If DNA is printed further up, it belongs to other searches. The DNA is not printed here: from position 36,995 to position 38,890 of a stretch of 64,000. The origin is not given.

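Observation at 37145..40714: Compositionally distinct three-gene islet: putative radical-SAM protein, Rossmann-like protein and small ORF, all with Ser/Thr/Pro/Gly-rich N-termini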

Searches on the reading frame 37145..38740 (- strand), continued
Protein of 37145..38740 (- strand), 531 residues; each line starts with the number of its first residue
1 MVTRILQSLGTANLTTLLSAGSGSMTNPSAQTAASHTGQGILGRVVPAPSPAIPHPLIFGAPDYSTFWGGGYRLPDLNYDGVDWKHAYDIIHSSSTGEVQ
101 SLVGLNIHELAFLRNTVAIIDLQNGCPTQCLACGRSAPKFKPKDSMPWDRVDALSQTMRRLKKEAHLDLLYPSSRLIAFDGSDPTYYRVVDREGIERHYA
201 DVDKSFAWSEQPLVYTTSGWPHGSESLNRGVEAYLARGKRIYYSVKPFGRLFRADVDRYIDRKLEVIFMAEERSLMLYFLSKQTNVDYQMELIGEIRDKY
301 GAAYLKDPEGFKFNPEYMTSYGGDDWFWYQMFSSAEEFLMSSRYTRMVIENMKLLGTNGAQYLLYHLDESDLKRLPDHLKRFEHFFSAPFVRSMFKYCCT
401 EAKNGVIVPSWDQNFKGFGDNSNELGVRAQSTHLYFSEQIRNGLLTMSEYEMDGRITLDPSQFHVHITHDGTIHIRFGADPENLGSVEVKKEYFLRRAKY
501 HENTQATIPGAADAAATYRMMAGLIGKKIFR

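Call 35: find_encoding_contigs(protein=P0036, flank=8000, max_places=3)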
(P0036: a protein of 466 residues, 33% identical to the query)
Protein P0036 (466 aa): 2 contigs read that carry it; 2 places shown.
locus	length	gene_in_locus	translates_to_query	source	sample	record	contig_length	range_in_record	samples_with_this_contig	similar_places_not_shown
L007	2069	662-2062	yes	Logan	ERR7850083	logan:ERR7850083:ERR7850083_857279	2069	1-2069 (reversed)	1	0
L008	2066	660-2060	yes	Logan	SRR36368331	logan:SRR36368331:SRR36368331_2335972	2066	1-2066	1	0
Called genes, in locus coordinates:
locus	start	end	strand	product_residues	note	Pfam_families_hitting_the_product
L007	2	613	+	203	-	?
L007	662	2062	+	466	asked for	-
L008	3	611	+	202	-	?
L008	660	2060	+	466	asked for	-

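Call 37: list_cluster_members(proteins=[P0002, P0004, P0006, P0012, P0016, P0021, P0025, P0034, P0038, P0040])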
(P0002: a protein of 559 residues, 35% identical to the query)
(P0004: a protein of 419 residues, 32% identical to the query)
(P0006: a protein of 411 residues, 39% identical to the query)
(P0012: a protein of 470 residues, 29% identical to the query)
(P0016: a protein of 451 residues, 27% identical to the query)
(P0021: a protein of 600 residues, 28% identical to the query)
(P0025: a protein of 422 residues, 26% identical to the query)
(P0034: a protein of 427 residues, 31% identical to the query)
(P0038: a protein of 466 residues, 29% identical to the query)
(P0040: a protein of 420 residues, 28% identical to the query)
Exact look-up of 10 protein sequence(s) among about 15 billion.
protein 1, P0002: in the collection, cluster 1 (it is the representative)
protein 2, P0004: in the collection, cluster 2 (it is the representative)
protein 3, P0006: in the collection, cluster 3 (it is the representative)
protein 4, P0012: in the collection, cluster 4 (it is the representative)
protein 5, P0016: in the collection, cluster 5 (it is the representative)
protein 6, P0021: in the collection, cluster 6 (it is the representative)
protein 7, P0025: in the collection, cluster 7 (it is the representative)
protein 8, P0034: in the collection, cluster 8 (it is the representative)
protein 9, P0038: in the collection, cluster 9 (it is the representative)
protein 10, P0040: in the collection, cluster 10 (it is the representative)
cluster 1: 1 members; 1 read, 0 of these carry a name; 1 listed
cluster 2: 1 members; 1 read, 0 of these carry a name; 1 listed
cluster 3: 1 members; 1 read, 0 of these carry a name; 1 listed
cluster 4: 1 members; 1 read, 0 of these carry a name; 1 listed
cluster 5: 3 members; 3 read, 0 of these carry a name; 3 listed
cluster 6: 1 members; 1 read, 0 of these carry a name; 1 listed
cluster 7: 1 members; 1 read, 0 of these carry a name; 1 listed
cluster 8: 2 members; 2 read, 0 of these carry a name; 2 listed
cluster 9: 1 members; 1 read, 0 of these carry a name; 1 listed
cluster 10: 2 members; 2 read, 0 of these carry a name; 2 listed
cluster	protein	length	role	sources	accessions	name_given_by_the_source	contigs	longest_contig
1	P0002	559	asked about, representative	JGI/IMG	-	-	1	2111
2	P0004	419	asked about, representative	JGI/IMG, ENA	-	-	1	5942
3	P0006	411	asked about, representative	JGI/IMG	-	-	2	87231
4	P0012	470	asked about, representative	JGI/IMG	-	-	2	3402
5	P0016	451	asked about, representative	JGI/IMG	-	-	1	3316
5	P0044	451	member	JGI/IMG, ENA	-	-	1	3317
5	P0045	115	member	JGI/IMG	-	-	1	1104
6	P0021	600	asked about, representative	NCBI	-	-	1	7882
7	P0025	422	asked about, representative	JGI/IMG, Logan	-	-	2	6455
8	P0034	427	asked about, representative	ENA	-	-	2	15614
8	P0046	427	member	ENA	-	-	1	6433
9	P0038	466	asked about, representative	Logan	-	-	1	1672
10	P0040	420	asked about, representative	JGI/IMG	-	-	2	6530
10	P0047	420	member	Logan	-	-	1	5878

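Call 38: search_protein_families(library=pfam, proteins=[P0021, P0016, P0034, P0035, P0036, P0037, P0038, P0039, P0040, P0041], max_evalue=0.1)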
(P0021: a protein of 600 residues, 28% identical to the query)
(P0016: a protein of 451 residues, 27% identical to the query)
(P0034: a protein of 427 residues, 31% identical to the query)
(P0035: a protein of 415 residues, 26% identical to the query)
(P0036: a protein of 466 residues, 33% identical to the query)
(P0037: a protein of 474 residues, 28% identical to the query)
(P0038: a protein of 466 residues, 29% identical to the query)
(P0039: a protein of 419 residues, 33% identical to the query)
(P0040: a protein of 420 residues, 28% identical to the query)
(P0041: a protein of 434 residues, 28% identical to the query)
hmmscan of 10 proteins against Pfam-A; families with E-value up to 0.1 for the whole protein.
P0021 (600 aa): 0 families

P0016 (451 aa): 1 family
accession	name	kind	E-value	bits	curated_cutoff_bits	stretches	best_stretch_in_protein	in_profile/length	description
PF18101.7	Pan3_PK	-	0.0091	16.4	25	1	274-325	31-84/138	Pan3 Pseudokinase domain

P0034 (427 aa): 1 family
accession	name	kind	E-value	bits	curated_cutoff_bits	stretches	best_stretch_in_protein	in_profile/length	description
PF04055.27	Radical_SAM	-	0.0033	18.1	29.5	1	107-250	3-122/166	Radical SAM superfamily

P0035 (415 aa): 2 families
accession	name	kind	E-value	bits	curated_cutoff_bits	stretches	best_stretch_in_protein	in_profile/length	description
PF04055.27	Radical_SAM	-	1.8e-05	25.4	29.5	1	123-261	2-121/166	Radical SAM superfamily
PF08478.15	POTRA_1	-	0.095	13.4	23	0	58-85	35-61/69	POTRA domain, FtsQ-type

P0036 (466 aa): 1 family
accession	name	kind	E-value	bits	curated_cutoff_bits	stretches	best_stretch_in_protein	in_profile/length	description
PF04055.27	Radical_SAM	-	0.0097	16.5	29.5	1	109-154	2-47/166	Radical SAM superfamily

P0037 (474 aa): 3 families
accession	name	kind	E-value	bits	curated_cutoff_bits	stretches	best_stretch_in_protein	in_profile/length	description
PF02728.21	Cu_amine_oxidN3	-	0.0094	16.7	22.6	1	321-388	11-78/100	Copper amine oxidase, N3 domain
PF04055.27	Radical_SAM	-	0.023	15.3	29.5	0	116-154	2-40/166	Radical SAM superfamily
PF13353.11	Fer4_12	-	0.091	13.5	22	0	116-135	10-29/137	4Fe-4S single cluster domain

P0038 (466 aa): 2 families
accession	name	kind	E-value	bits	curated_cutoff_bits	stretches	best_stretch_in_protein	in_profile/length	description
PF04055.27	Radical_SAM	-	0.01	16.5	29.5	0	107-157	3-45/166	Radical SAM superfamily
PF12729.13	4HB_MCP_1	-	0.03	14.3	27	1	220-271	91-142/181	Four helix bundle sensory module for signal transduction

P0039 (419 aa): 2 families
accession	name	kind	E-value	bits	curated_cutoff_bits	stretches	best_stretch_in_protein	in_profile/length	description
PF04055.27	Radical_SAM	-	5.2e-06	27.2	29.5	1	106-238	1-118/166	Radical SAM superfamily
PF18491.7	SRA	-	0.024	15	30.2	1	148-212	13-73/145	SET and RING associated domain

P0040 (420 aa): 0 families

P0041 (434 aa): 1 family
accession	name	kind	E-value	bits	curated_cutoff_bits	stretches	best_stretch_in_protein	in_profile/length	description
PF04055.27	Radical_SAM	-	0.012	16.2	29.5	0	126-162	2-41/166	Radical SAM superfamily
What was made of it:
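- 38342..38365 (-): C126-x3-C130-x2-C133 (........), the putative [4Fe-4S]-binding triad. This motif aligns to the start of Pfam Radical_SAM in family members (call 38).
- Every family member scores below the Pfam gathering cut-off (best 27.2 against 29.5 bits; call 38). The best Pfam matches extend 115-120 profile positions beyond the motif in three members (call 38).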

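Call 39: find_encoding_contigs(protein=P0006, flank=10000, max_places=2)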
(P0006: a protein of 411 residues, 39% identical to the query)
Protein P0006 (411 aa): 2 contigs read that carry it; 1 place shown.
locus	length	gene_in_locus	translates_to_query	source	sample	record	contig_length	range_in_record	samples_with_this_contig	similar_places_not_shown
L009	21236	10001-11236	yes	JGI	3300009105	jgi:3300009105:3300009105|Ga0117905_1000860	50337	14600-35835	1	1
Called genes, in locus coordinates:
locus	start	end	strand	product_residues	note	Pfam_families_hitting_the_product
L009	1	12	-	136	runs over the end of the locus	-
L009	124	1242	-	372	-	PF01658:Inos-1-P_synth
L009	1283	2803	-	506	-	PF02775:TPP_enzyme_C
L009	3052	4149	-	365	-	PF01075:Glyco_transf_9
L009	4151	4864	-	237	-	PF00535:Glycos_transf_2, PF10111:Glyco_tranf_2_2 (weak), PF13641:Glyco_tranf_2_3 (weak)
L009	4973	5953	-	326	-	PF01075:Glyco_transf_9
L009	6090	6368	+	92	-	-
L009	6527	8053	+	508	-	PF20176:DUF6541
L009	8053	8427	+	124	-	-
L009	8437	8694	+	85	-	PF03083:MtN3_slv, PF04193:PQ-loop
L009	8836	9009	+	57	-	-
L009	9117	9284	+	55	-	PF13673:Acetyltransf_10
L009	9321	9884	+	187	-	PF01966:HD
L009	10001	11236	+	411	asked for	-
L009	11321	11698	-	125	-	-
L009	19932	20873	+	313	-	PF04055:Radical_SAM, PF08608:Wyosine_form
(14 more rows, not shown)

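Call 40: find_encoding_contigs(protein=P0034, flank=10000, max_places=2)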
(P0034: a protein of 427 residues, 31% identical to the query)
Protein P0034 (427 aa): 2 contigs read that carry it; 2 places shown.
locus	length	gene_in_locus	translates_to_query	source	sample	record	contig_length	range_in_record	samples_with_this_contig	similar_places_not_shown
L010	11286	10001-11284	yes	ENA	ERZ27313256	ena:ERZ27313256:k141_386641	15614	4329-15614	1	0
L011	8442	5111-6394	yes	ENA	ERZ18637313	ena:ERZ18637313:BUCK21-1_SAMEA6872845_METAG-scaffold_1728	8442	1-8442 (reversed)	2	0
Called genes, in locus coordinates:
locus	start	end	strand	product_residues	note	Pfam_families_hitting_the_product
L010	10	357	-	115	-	-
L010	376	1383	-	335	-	-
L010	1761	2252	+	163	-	PF02075:RuvC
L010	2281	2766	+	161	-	-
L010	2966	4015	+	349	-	PF01008:IF-2B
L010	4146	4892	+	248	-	PF00215:OMPdecase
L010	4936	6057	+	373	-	PF05222:AlaDh_PNT_N, PF01262:AlaDh_PNT_C, PF02826:2-Hacid_dh_C (weak)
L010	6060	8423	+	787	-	PF01368:DHH, PF02272:DHHA1, PF17768:RecJ_OB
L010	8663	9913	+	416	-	PF00044:Gp_dh_N (faint), PF02800:Gp_dh_C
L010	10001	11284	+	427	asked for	?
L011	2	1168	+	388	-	?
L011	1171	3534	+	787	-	PF01368:DHH, PF02272:DHHA1, PF17768:RecJ_OB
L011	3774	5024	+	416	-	PF00044:Gp_dh_N (faint), PF02800:Gp_dh_C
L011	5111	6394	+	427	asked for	-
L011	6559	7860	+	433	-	-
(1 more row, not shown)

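Call 41: find_encoding_contigs(protein=P0021, flank=10000, max_places=2)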
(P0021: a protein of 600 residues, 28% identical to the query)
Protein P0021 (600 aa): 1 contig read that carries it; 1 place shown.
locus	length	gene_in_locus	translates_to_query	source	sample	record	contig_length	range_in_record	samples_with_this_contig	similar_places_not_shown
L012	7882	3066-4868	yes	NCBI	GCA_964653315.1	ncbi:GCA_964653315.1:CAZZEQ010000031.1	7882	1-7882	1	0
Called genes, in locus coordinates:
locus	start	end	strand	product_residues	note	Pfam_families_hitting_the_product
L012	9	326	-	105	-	-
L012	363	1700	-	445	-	PF01935:DUF87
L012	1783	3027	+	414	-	PF13623:SurA_N_2, PF13624:SurA_N_3, PF09312:SurA_N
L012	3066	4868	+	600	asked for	-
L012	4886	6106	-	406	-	PF01751:Toprim, PF13155:Toprim_2, PF13662:Toprim_4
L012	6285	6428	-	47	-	-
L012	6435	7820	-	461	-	PF00488:MutS_V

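Call 46: search_protein_families(library=ncbifam, alignment_id=A1, max_evalue=0.1)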
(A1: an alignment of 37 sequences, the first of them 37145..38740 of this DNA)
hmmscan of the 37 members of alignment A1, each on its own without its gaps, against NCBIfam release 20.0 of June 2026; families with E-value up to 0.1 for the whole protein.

A. member 1, window:37145-38740:- (531 aa): 0 families

B. families by the number of members that match (of 37 scanned): 16 families
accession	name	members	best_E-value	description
TIGR04517.1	rSAM_PoyD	11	2.1e-05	radical SAM family RiPP maturation amino acid epimerase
TIGR04317.1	W_rSAM_matur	1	0.0059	tungsten cofactor oxidoreductase radical SAM maturase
NF050814.1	FtsZBindFzlA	1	0.013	FtsZ-binding protein FzlA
TIGR03788.1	marine_srt_targ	1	0.013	marine proteobacterial sortase target protein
NF005807.0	PRK07667.1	1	0.013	kinase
TIGR02495.1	NrdG2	1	0.016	anaerobic ribonucleoside-triphosphate reductase activating protein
TIGR04321.1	spiroSPASM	1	0.017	spiro-SPASM protein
TIGR04013.1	B12_SAM_MJ_1487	1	0.017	TIGR04013 family B12-binding domain/radical SAM domain-containing protein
TIGR01579.1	MiaB-like-C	1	0.037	tRNA (N(6)-L-threonylcarbamoyladenosine(37)-C(2))-methylthiotransferase MtaB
TIGR04083.1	rSAM_pep_methan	1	0.057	TIGR04083 family peptide-modifying radical SAM enzyme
NF005697.0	PRK07505.1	1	0.057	hypothetical protein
NF011109.0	PRK14537.1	1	0.072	50S ribosomal protein L20/unknown domain fusion protein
NF040542.1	rSAM_RCCLKC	1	0.076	arsinothricin biosynthesis radical SAM protein ArsL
TIGR04167.1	rSAM_SeCys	1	0.088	arsenosugar biosynthesis radical SAM (seleno)protein ArsS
TIGR01934.1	MenG_MenH_UbiE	1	0.09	ubiquinone/menaquinone biosynthesis methyltransferase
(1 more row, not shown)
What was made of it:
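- Closest known: PoyD-type RiPP radical-SAM epimerases. Same: The most frequent weak NCBIfam match of family members (11 of 37, best E = 2.1e-5; call 46).
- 11 of 37 hit the radical-SAM family TIGR04517, and other scattered weak hits are also radical-SAM families (call 46). The weak similarities of family members are most often to the PoyD-type RiPP epimerase family TIGR04517 (11 of 37 members, best E = 2.1e-5; call 46).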

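Call 59: find_homologous_proteins(query=A1, max_evalue=0.001)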
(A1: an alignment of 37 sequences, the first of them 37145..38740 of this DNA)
Query A1 (37 sequences) (531 aa, profile of the alignment): 1 proteins with E <= 0.001 among 8000 candidates.
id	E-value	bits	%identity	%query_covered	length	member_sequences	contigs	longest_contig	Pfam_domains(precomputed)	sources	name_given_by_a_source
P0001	7.4e-102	359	100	95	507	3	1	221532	-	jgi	jgi:hypothetical protein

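Call 60: list_cluster_members(proteins=[P0007, P0008, P0009, P0010, P0011, P0013, P0014, P0015, P0019, P0024])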
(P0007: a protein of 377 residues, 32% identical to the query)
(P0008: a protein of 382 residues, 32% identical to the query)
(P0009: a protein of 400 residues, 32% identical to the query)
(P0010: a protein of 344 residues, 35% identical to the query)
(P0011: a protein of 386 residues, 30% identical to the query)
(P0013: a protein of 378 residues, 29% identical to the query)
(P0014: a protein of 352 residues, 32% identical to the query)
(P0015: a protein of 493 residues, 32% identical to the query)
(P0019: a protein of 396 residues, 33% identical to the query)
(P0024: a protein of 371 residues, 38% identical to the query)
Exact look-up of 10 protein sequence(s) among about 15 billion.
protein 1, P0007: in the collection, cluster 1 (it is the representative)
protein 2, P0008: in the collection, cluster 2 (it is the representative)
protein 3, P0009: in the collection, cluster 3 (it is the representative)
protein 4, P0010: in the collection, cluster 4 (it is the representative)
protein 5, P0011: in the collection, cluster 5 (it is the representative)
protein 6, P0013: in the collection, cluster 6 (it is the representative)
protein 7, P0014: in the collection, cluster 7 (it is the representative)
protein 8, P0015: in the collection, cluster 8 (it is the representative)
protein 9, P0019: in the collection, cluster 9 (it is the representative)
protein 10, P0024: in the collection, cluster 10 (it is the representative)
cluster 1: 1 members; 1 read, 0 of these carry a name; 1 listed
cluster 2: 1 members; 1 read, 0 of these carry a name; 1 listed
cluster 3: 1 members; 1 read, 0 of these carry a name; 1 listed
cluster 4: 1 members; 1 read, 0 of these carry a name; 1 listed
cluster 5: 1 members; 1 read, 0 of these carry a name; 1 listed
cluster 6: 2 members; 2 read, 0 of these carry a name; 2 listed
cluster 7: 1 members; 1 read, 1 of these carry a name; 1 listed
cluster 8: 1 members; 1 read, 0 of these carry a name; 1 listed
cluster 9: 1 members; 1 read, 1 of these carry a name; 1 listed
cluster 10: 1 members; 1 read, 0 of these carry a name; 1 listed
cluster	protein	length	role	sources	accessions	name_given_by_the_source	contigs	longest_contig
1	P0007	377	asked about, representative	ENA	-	-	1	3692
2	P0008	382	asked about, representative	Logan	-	-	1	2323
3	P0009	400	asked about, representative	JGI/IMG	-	-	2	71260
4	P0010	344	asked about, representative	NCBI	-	-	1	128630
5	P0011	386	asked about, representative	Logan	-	-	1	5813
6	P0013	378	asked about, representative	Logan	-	-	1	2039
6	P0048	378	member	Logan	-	-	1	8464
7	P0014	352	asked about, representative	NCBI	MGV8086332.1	MAG: hypothetical protein ACP5N1_01750 [Candidatus Woesearchaeota archaeon]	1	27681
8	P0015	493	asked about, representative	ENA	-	-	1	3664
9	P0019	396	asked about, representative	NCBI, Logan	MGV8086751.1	MAG: hypothetical protein ACP5N1_03915 [Candidatus Woesearchaeota archaeon]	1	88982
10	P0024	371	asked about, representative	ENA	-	-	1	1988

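Call 61: find_encoding_contigs(protein=P0010, flank=7000, max_places=1)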
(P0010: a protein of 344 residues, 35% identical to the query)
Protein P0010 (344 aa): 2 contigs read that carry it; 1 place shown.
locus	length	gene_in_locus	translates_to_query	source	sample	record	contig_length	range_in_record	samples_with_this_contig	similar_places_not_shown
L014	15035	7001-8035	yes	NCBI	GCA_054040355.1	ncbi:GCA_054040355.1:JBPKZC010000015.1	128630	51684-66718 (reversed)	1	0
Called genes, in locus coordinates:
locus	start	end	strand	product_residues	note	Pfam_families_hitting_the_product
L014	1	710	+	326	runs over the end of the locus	-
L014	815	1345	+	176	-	PF00571:CBS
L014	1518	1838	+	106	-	-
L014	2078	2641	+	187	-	-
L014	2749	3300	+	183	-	-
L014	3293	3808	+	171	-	-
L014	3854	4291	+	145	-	-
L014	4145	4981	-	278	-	PF02080:TrkA_C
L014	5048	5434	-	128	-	PF01592:NifU_N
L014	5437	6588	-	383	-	PF00266:Aminotran_5, PF01041:DegT_DnrJ_EryC1, PF01212:Beta_elim_lyase, PF01053:Cys_Met_Meta_PP (faint)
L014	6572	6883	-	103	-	PF12840:HTH_20 (weak), PF01022:HTH_5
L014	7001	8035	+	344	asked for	-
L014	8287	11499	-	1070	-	PF25596:CPSase_L_D1, PF02786:CPSase_L_D2, PF02787:CPSase_L_D3, PF25596:CPSase_L_D1, PF02786:CPSase_L_D2, PF02222:ATP-grasp, PF07478:Dala_Dala_lig_C, PF15632:ATPgrasp_Ter, +5 more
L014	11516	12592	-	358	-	PF00988:CPSase_sm_chain, PF00117:GATase, PF07722:Peptidase_C26 (faint)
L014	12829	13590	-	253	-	-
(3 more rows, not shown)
